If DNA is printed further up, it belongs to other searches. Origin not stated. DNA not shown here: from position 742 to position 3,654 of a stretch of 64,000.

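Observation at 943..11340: Two single-polypeptide GT2 (GT-A) plus GT-C fusion proteins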

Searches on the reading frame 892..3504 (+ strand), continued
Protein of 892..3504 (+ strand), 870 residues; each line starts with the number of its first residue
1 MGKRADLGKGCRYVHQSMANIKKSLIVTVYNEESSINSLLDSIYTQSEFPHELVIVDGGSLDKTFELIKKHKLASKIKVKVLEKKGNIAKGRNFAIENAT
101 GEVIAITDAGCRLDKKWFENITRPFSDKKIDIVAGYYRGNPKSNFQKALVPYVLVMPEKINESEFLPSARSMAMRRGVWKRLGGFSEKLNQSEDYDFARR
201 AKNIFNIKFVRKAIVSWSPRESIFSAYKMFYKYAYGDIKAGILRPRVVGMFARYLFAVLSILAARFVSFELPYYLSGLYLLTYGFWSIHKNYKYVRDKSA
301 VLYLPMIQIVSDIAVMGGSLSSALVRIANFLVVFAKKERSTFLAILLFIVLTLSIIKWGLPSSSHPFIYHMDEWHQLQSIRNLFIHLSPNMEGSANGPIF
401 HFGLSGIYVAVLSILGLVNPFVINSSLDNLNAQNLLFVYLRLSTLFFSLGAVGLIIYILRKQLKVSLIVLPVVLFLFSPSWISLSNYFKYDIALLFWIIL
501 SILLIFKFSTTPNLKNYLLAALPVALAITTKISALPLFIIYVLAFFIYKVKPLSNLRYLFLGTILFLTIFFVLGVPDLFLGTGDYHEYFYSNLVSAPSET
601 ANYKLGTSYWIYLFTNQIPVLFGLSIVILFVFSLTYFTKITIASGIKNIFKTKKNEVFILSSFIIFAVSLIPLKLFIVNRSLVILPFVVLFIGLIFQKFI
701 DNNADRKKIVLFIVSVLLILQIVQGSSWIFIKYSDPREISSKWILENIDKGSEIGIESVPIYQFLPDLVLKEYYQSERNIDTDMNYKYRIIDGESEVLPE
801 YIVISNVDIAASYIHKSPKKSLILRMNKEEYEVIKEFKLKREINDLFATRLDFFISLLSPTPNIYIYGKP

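Call 8: find_homologous_proteins(query=window:943-3504:+)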
Query window:943-3504:+ (853 aa): 285 proteins with E <= 0.001 among 8000 candidates; the best 120 are listed.
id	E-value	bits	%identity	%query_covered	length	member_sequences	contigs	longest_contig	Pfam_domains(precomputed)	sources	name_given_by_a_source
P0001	0.0e+0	1852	100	100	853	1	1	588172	PF10111.15,PF13641.13,PF02366.25,PF00535.33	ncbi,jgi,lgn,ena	-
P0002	0.0e+0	1103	59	100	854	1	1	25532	PF13632.13,PF10111.15,PF13506.14,PF13641.13,PF00535.33,PF13231.13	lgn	-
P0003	0.0e+0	1070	58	100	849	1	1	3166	PF10111.15,PF13506.14,PF13641.13,PF00535.33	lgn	-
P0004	0.0e+0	1056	56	99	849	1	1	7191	PF13641.13,PF00535.33,PF13231.13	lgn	-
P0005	0.0e+0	1055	57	100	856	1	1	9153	PF13641.13,PF00535.33,PF13231.13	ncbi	-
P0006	0.0e+0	1043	56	100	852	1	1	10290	PF13641.13,PF00535.33,PF13231.13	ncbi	-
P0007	5.8e-288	976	53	100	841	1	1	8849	PF10111.15,PF13506.14,PF13641.13,PF00535.33,PF13231.13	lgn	-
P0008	1.2e-286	971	52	99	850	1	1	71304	PF10111.15,PF13506.14,PF13641.13,PF00535.33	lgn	-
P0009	4.8e-286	969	52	99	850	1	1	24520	PF10111.15,PF13506.14,PF13641.13,PF00535.33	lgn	-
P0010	2.2e-282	957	51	99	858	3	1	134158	PF10111.15,PF13506.14,PF13641.13,PF00535.33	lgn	-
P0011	7.7e-281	952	51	99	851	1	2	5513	PF13632.13,PF10111.15,PF13641.13,PF00535.33,PF13231.13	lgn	-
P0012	7.6e-280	949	51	99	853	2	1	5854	PF13632.13,PF10111.15,PF13506.14,PF13641.13,PF00535.33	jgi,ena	-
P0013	1.8e-273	928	51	100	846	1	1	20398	PF10111.15,PF13641.13,PF00535.33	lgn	-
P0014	1.6e-217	743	44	100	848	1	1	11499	PF13632.13,PF10111.15,PF13506.14,PF13641.13,PF02366.25,PF00535.33,PF13231.13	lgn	-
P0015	1.4e-216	740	45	100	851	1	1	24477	PF13632.13,PF10111.15,PF13506.14,PF13641.13,PF02366.25,PF00535.33,PF13231.13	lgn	-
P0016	2.5e-216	739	43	99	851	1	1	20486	PF10111.15,PF13506.14,PF13641.13,PF02366.25,PF00535.33,PF13231.13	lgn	-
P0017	5.6e-215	734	45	100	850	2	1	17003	PF13632.13,PF10111.15,PF13506.14,PF13641.13,PF02366.25,PF00535.33,PF13231.13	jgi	-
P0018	2.3e-214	732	43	100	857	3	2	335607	PF13632.13,PF13506.14,PF13641.13,PF00535.33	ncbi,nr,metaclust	ncbi:MAG: hypothetical protein A3B38_01755 [Candidatus Levybacteria bacterium RIFCSPLOWO2_01_FULL_36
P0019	5.8e-214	731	44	96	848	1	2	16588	PF10111.15,PF13506.14,PF13641.13,PF02366.25,PF00535.33,PF13231.13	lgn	-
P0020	1.1e-213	730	43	99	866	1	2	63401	PF13632.13,PF13506.14,PF13641.13,PF00535.33,PF13231.13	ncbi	-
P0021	1.7e-213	729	43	100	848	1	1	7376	PF10111.15,PF13506.14,PF13641.13,PF02366.25,PF00535.33,PF13231.13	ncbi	-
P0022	3.3e-213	728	43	100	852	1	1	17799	PF10111.15,PF13506.14,PF13641.13,PF00535.33,PF13231.13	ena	-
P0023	5.4e-213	728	42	100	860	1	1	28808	PF10111.15,PF13506.14,PF13641.13,PF00535.33,PF13231.13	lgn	-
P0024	6.0e-213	728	43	99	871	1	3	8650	PF10111.15,PF13641.13,PF02366.25,PF00535.33,PF13231.13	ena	-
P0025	7.1e-213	727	44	99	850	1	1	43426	PF10111.15,PF13506.14,PF13641.13,PF02366.25,PF00535.33,PF13231.13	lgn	-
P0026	2.2e-212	726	42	98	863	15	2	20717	PF13506.14,PF13641.13,PF00535.33,PF13231.13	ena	-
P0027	2.9e-212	725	43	99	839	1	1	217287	PF13632.13,PF10111.15,PF13506.14,PF13641.13,PF02366.25,PF00535.33,PF13231.13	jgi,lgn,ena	-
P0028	5.8e-212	724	43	99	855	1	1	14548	PF13506.14,PF13641.13,PF02366.25,PF00535.33,PF13231.13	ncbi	-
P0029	1.8e-210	719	44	100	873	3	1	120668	PF10111.15,PF13506.14,PF13641.13,PF02366.25,PF00535.33,PF13231.13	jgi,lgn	jgi:glycosyltransferase involved in cell wall biosynthesis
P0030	1.8e-210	719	43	99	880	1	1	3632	PF13632.13,PF10111.15,PF13506.14,PF13641.13,PF00535.33,PF13231.13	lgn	-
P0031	1.1e-209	717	43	100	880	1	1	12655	PF13632.13,PF10111.15,PF13506.14,PF13641.13,PF00535.33,PF13231.13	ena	-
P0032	1.9e-209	716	43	99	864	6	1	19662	PF10111.15,PF13506.14,PF13641.13,PF02366.25,PF00535.33,PF13231.13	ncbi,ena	-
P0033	3.3e-209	715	42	100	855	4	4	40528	PF10111.15,PF13506.14,PF13641.13,PF00535.33,PF13231.13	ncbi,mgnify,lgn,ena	mgnify:FL=1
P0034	7.5e-209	714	43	100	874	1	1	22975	PF13506.14,PF13641.13,PF00535.33,PF13231.13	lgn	-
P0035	1.5e-208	713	43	100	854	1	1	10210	PF10111.15,PF13641.13,PF02366.25,PF00535.33,PF13231.13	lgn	-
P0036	2.3e-208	712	44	96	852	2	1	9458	PF10111.15,PF13506.14,PF13641.13,PF02366.25,PF00535.33,PF13231.13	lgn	-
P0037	3.2e-208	712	43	100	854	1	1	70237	PF10111.15,PF13506.14,PF13641.13,PF00535.33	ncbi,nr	ncbi:MAG: glycosyltransferase [Candidatus Levybacteria bacterium]|nr:glycosyltransferase [Candidatus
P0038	5.3e-208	711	44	100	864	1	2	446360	PF10111.15,PF13506.14,PF13641.13,PF02366.25,PF14897.13,PF00535.33,PF13231.13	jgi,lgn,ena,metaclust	metaclust:\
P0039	8.0e-208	711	44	96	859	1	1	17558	PF10111.15,PF13506.14,PF13641.13,PF02366.25,PF00535.33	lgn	-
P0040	9.9e-208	710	41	100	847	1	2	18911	PF10111.15,PF13506.14,PF13641.13,PF00535.33,PF13231.13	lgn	-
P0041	2.1e-207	709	43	100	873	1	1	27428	PF13632.13,PF10111.15,PF13506.14,PF13641.13,PF00535.33,PF13231.13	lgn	-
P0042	2.7e-207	709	43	100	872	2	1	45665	PF10111.15,PF13506.14,PF13641.13,PF00535.33,PF13231.13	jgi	jgi:glycosyltransferase involved in cell wall biosynthesis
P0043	3.8e-207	708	44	100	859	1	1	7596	PF10111.15,PF13641.13,PF02366.25,PF00535.33,PF13231.13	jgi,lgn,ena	-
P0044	5.4e-207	708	43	99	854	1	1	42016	PF13506.14,PF13641.13,PF00535.33,PF13231.13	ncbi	-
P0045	9.9e-207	707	44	99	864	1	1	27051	PF10111.15,PF13506.14,PF13641.13,PF00535.33,PF13231.13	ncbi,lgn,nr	ncbi:MAG: glycosyltransferase [Patescibacteria group bacterium]|nr:glycosyltransferase [Patescibacte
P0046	6.2e-206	704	42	100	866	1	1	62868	PF10111.15,PF13506.14,PF13641.13,PF00535.33,PF13231.13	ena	-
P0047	9.7e-206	704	42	100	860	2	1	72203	PF10111.15,PF13506.14,PF13641.13,PF02366.25,PF00535.33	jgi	jgi:glycosyltransferase involved in cell wall biosynthesis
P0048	1.4e-205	703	43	100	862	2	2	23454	PF13641.13,PF00535.33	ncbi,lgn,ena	ncbi:MAG: glycosyltransferase [Patescibacteria group bacterium]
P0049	2.7e-205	702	43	99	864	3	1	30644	PF10111.15,PF13506.14,PF13641.13,PF00535.33,PF13231.13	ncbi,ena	ncbi:MAG: glycosyltransferase [Patescibacteria group bacterium]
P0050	4.7e-205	701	42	99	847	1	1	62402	PF10111.15,PF13641.13,PF02366.25,PF00535.33,PF13231.13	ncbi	-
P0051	7.9e-205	701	42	99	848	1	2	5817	PF13632.13,PF10111.15,PF13506.14,PF13641.13,PF02366.25,PF00535.33,PF13231.13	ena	-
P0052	9.4e-205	700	41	99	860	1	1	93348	PF10111.15,PF13506.14,PF13641.13,PF02366.25,PF00535.33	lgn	-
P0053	1.4e-204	700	42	99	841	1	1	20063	PF10111.15,PF13641.13,PF02366.25,PF00535.33,PF13231.13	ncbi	-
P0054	1.4e-204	700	42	99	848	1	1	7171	PF02366.25,PF00535.33,PF13231.13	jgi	jgi:glycosyltransferase involved in cell wall biosynthesis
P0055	1.4e-204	700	44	100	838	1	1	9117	PF13641.13,PF00535.33,PF13231.13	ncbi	-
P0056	2.6e-204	699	43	100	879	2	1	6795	PF13506.14,PF13641.13,PF00535.33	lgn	-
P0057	2.6e-204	699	42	100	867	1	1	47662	PF13632.13,PF10111.15,PF13506.14,PF13641.13,PF00535.33,PF13231.13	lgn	-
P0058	4.1e-204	698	42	100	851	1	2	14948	PF10111.15,PF13506.14,PF13641.13,PF00535.33,PF13231.13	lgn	-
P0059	2.3e-203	696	43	100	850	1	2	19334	PF10111.15,PF13506.14,PF13641.13,PF02366.25,PF00535.33,PF13231.13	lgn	-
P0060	2.5e-203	696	44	100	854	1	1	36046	PF10111.15,PF13506.14,PF13641.13,PF00535.33,PF13231.13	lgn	-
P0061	2.8e-203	696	42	100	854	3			PF10111.15,PF13641.13,PF00535.33,PF13231.13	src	-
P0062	2.8e-203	696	44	99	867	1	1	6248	PF13632.13,PF13506.14,PF13641.13,PF02366.25,PF00535.33,PF13231.13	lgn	-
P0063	3.9e-203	695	43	99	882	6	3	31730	PF10111.15,PF13506.14,PF13641.13,PF02366.25,PF00535.33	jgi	-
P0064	4.5e-203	695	43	99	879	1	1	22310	PF13632.13,PF10111.15,PF13506.14,PF13641.13,PF02366.25,PF00535.33,PF13231.13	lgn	-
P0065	7.8e-203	694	43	100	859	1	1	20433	PF13632.13,PF13506.14,PF13641.13,PF00535.33,PF13231.13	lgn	-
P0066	7.9e-203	694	43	99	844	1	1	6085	PF10111.15,PF13641.13,PF02366.25,PF00535.33,PF13231.13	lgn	-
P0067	9.1e-203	694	44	96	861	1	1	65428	PF10111.15,PF13506.14,PF13641.13,PF00535.33,PF13231.13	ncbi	-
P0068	2.4e-202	692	42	99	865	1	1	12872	PF10111.15,PF13506.14,PF13641.13,PF02366.25,PF00535.33,PF13231.13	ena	-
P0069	3.0e-202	692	43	100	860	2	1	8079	PF13632.13,PF10111.15,PF13506.14,PF13641.13,PF02366.25,PF00535.33,PF13231.13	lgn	-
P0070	3.9e-202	692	41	100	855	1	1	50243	PF13632.13,PF13641.13,PF00535.33,PF13231.13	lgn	-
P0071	1.0e-201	690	41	99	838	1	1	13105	PF13632.13,PF10111.15,PF13506.14,PF13641.13,PF00535.33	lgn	-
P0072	1.1e-201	690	43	100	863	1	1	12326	PF13506.14,PF13641.13,PF00535.33,PF13231.13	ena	-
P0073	1.8e-201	690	41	100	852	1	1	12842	PF13632.13,PF10111.15,PF13506.14,PF13641.13,PF00535.33,PF13231.13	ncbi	-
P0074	2.2e-201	689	41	100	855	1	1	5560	PF10111.15,PF13641.13,PF00535.33,PF13231.13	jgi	jgi:glycosyltransferase involved in cell wall biosynthesis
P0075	2.8e-201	689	41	99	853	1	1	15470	PF10111.15,PF13641.13,PF00535.33,PF13231.13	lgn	-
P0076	3.8e-201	689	41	97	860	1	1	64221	PF13632.13,PF10111.15,PF13641.13,PF00535.33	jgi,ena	-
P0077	5.1e-201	688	42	96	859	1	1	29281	PF13632.13,PF13506.14,PF13641.13,PF02366.25,PF00535.33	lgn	-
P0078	6.0e-201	688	41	98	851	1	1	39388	PF13632.13,PF10111.15,PF13506.14,PF13641.13,PF00535.33,PF13231.13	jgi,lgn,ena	-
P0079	7.2e-201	688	44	99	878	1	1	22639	PF10111.15,PF13641.13,PF00535.33,PF13231.13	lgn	-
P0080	9.0e-201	687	41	99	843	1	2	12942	PF13632.13,PF13506.14,PF13641.13,PF02366.25,PF00535.33,PF13231.13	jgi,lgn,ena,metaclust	metaclust:\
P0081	1.8e-200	686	42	100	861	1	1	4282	PF13632.13,PF13506.14,PF13641.13,PF02366.25,PF00535.33,PF13231.13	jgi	jgi:glycosyltransferase involved in cell wall biosynthesis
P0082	1.8e-200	686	42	99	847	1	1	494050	PF13641.13,PF00535.33,PF13231.13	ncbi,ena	-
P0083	4.2e-200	685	42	100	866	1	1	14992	PF10111.15,PF13506.14,PF00535.33,PF13231.13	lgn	-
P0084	4.6e-200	685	40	100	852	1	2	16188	PF13641.13,PF02366.25,PF00535.33,PF13231.13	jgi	jgi:glycosyltransferase involved in cell wall biosynthesis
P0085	2.5e-199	682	41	100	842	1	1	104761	PF10111.15,PF13506.14,PF13641.13,PF00535.33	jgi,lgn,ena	-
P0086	2.5e-199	682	43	100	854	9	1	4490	PF10111.15,PF13506.14,PF13641.13,PF00535.33,PF13231.13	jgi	-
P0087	2.7e-199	682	42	99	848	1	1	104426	PF13632.13,PF10111.15,PF13641.13,PF00535.33,PF13231.13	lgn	-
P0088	2.8e-199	682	42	100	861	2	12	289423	PF10111.15,PF13506.14,PF13641.13,PF02366.25,PF00535.33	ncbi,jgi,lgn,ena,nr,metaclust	ncbi:MAG: hypothetical protein A2798_02215 [Candidatus Levybacteria bacterium RIFCSPHIGHO2_01_FULL_3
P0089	3.5e-199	682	44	99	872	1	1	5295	PF10111.15,PF13506.14,PF13641.13,PF02366.25,PF00535.33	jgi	-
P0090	3.6e-199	682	40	100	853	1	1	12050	PF13641.13,PF02366.25,PF00535.33,PF13231.13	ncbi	-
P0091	3.9e-199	682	41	99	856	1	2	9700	PF10111.15,PF13641.13,PF00535.33,PF13231.13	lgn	-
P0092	7.6e-199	681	42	99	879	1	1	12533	PF10111.15,PF13641.13,PF02366.25,PF00535.33,PF13231.13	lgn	-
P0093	1.0e-198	680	40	100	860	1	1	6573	PF13632.13,PF13506.14,PF13641.13,PF00535.33,PF13231.13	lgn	-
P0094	1.1e-198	680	42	100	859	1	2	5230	PF13632.13,PF13506.14,PF13641.13,PF00535.33,PF13231.13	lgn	-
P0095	3.2e-198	679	42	100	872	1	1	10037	PF10111.15,PF13506.14,PF13641.13,PF00535.33,PF13231.13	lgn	-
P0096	6.5e-198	678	41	100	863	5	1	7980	PF13506.14,PF13641.13,PF02366.25,PF00535.33,PF13231.13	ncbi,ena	ncbi:MAG: glycosyltransferase [Patescibacteria group bacterium]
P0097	6.6e-198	678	42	100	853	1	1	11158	PF10111.15,PF13506.14,PF13641.13,PF02366.25,PF00535.33,PF13231.13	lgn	-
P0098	7.7e-198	678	40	100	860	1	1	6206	PF13506.14,PF13641.13,PF00535.33,PF13231.13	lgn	-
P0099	8.8e-198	677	43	99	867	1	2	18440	PF10111.15,PF13506.14,PF13641.13,PF00535.33,PF13231.13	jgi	-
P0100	1.1e-197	677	44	99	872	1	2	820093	PF10111.15,PF13506.14,PF13641.13,PF02366.25,PF00535.33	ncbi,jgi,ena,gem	-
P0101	2.2e-197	676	43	97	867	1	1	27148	PF13632.13,PF10111.15,PF13506.14,PF13641.13,PF02366.25,PF00535.33,PF13231.13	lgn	-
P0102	2.6e-197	676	42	100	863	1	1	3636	PF10111.15,PF13506.14,PF13641.13,PF02366.25,PF00535.33,PF13231.13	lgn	-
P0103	3.2e-197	676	41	100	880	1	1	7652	PF13632.13,PF10111.15,PF13506.14,PF13641.13,PF00535.33,PF13231.13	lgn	-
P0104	1.1e-196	674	43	100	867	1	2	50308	PF13632.13,PF10111.15,PF13641.13,PF00535.33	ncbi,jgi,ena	-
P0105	1.6e-196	673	43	96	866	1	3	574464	PF10111.15,PF13506.14,PF13641.13,PF00535.33,PF13231.13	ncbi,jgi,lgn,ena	-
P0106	1.9e-196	673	41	99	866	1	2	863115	PF10111.15,PF13641.13,PF00535.33,PF13231.13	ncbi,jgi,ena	-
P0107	2.0e-196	673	41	100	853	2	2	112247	PF13506.14,PF13641.13,PF02366.25,PF00535.33,PF13231.13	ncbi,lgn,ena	-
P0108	3.0e-196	672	42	100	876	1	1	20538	PF10111.15,PF13641.13,PF02366.25,PF00535.33,PF13231.13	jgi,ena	-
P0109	3.1e-196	672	41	100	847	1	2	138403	PF10111.15,PF13641.13,PF00535.33,PF13231.13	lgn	-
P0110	4.4e-196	672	43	99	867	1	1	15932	PF13632.13,PF10111.15,PF13506.14,PF13641.13,PF02366.25,PF00535.33,PF13231.13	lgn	-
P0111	7.4e-196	671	43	97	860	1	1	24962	PF10111.15,PF13641.13,PF00535.33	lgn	-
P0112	7.9e-196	671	41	100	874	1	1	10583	PF10111.15,PF13641.13,PF02366.25,PF00535.33,PF13231.13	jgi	jgi:cellulose synthase/poly-beta-1,6-N-acetylglucosamine synthase-like glycosyltransferase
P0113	9.2e-196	671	41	100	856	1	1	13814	PF13632.13,PF10111.15,PF13506.14,PF13641.13,PF02366.25,PF00535.33,PF13231.13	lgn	-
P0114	2.0e-195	670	42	100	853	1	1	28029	PF13632.13,PF10111.15,PF13506.14,PF13641.13,PF02366.25,PF00535.33,PF13231.13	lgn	-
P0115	2.5e-195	669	43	100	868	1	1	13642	PF10111.15,PF13506.14,PF13641.13,PF02366.25,PF00535.33,PF13231.13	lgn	-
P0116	5.0e-195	668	41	100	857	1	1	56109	PF10111.15,PF13641.13,PF02366.25,PF00535.33,PF13231.13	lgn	-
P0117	5.7e-195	668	40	99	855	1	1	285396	PF13632.13,PF10111.15,PF13506.14,PF13641.13,PF00535.33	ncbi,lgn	-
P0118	1.0e-194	667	41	99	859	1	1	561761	PF13632.13,PF13641.13,PF00535.33,PF13231.13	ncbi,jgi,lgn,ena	-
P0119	1.1e-194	667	41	96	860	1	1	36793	PF13632.13,PF10111.15,PF13506.14,PF13641.13,PF02366.25,PF00535.33,PF13231.13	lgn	-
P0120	1.4e-194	667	41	99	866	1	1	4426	PF10111.15,PF13506.14,PF13641.13,PF00535.33,PF13231.13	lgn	-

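Call 21: search_solved_structures(query=A1, max_evalue=1)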
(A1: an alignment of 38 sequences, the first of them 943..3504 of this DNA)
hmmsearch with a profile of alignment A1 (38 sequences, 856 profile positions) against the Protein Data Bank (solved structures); distinct sequences matched with E-value up to 1: 50.
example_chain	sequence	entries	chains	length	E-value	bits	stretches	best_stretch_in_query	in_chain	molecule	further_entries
5tze_C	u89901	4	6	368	6.5e-15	57.2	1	1-115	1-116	Glycosyl transferase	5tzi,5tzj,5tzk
5tz8_A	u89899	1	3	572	1.4e-14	56.1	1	1-115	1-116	Glycosyl transferase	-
2z87_A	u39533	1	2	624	1.6e-12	49.3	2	4-186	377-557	Chondroitin synthase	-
2z86_A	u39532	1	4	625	1.6e-12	49.3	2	4-186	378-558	Chondroitin synthase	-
8bz8_A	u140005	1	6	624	8.4e-12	46.9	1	1-117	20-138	Glycosyltransferase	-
8bz4_A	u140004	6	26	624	8.4e-12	46.9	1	1-117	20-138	Glycosyltransferase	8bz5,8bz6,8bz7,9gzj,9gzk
5hea_A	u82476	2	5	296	1.3e-11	46.4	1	3-117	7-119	Putative glycosyltransferase (GalT1)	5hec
8vh7_A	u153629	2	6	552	1.3e-10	43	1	3-107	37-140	Heparosan synthase B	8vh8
8viw_A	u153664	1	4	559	1.3e-10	43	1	3-107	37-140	Heparosan synthase B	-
6h1j_A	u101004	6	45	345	8.9e-10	40.2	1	2-180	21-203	Probable ss-1,3-N-acetylglucosaminyltransferase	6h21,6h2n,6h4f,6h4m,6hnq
9omj_A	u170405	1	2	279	2.6e-09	38.7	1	3-117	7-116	Glycosyltransferase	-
9omm_A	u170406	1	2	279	2.7e-09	38.7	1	3-117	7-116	Glycosyltransferase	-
9omh_A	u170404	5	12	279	2.7e-09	38.7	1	3-117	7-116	Glycosyltransferase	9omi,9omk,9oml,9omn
6p61_A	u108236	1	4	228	4.6e-09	37.9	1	3-119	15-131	Glycosyltransferase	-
6yv7_B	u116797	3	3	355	5.3e-09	37.7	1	2-172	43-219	Glycosyl transferase, family 2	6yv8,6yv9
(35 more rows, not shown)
